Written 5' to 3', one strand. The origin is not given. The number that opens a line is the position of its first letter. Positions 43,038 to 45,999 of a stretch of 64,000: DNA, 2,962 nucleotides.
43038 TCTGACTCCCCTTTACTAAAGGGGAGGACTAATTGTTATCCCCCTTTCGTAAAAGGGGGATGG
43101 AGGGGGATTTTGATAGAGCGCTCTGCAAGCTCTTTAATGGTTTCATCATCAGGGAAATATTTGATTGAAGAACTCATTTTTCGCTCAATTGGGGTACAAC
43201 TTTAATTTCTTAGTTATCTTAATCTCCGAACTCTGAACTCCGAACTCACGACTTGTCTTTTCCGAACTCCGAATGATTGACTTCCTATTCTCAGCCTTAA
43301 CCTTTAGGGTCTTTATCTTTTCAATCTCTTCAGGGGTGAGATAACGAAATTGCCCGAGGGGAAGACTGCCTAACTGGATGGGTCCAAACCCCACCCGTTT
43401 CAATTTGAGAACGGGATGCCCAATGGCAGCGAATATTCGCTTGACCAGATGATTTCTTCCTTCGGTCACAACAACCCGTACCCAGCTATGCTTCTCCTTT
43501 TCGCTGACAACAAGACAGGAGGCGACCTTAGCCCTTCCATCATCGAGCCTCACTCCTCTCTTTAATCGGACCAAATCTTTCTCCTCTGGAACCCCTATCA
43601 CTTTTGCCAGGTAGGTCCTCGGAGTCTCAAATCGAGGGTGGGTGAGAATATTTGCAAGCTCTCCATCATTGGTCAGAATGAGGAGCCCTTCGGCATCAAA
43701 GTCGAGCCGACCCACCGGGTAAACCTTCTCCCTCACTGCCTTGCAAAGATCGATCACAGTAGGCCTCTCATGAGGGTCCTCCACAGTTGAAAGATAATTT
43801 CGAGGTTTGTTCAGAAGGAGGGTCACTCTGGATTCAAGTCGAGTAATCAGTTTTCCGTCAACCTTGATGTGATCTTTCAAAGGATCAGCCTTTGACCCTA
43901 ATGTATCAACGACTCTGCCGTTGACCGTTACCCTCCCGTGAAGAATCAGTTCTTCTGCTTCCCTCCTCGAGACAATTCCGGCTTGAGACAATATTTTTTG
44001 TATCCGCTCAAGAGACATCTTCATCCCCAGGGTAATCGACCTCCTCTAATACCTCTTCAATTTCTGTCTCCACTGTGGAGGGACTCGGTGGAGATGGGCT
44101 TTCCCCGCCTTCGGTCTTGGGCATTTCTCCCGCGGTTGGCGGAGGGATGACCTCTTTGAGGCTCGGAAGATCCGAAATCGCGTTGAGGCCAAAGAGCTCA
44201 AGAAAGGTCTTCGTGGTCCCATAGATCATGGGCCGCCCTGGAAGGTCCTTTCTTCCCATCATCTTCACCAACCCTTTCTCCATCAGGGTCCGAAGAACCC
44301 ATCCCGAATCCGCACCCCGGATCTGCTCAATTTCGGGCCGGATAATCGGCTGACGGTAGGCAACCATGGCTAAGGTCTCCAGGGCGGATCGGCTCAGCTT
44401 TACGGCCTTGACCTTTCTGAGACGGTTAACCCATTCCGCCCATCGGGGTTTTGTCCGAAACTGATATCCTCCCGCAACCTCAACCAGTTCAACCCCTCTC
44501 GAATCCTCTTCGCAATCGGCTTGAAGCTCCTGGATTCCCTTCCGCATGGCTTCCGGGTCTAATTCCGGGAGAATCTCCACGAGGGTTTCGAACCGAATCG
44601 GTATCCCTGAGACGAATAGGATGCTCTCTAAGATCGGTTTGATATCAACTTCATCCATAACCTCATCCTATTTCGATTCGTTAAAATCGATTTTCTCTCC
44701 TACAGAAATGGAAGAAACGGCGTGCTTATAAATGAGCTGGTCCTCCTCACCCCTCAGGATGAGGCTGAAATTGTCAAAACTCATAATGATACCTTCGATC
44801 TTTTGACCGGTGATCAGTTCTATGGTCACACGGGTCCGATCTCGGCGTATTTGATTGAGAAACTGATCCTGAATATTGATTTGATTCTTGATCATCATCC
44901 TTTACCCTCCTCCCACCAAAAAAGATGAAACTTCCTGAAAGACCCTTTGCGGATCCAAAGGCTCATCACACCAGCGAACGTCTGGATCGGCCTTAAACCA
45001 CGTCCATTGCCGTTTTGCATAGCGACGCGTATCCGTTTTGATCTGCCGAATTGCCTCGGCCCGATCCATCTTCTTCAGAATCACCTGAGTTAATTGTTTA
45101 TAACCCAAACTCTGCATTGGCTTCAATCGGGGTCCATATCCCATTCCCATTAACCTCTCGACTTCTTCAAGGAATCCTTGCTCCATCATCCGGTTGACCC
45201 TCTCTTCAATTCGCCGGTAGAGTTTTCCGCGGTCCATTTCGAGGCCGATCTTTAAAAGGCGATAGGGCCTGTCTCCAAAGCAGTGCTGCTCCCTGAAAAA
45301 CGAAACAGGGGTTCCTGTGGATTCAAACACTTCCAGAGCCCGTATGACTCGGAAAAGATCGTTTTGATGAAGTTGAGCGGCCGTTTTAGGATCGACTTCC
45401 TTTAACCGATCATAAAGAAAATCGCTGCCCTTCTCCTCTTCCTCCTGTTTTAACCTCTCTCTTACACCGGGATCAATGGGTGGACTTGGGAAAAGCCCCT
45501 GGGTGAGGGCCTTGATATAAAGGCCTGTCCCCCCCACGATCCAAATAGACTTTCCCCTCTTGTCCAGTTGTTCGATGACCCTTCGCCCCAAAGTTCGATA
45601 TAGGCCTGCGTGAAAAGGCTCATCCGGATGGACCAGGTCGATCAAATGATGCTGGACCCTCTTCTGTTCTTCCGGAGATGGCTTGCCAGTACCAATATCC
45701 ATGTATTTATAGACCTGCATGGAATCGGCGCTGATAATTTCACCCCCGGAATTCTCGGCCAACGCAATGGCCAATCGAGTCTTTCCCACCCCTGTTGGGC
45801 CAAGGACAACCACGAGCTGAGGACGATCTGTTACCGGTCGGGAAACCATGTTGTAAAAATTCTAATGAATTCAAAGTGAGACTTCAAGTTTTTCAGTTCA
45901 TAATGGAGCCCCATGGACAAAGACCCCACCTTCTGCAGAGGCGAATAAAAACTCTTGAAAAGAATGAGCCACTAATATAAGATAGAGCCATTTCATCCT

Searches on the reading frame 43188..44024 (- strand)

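Call 30: search_protein_families(library=pfam, proteins=[window:43188-44024:-], max_evalue=0.001)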
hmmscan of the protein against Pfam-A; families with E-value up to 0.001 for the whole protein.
window:43188-44024:- (279 aa): 2 families
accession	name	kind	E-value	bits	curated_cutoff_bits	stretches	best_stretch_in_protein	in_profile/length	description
PF00849.27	PseudoU_synth_2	-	1.3e-19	71.4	26.8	1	69-200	3-152/152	RNA pseudouridylate synthase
PF01479.30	S4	-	2.3e-15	56.5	22.8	1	6-45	1-41/48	S4 domain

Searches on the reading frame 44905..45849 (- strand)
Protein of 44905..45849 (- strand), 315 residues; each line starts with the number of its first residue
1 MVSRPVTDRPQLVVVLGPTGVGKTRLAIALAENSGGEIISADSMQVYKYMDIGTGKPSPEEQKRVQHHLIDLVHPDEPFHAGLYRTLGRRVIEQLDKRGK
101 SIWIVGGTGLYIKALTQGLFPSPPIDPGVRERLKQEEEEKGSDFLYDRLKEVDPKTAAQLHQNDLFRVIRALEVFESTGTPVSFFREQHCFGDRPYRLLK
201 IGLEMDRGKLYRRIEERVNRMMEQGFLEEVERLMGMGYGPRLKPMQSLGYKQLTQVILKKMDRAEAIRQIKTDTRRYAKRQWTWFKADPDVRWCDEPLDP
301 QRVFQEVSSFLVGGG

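Call 63: search_protein_families(library=pfam, proteins=[window:44905-45849:-], max_evalue=0.00001)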
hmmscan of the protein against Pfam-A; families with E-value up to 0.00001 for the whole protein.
window:44905-45849:- (315 aa): 2 families
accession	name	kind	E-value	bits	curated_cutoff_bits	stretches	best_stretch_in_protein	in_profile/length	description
PF01715.23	IPPT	-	3.3e-86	289.3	23.6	1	45-287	1-242/243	IPP transferase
PF01745.22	IPT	-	6.9e-10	39.2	20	1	12-67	3-58/233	Isopentenyl transferase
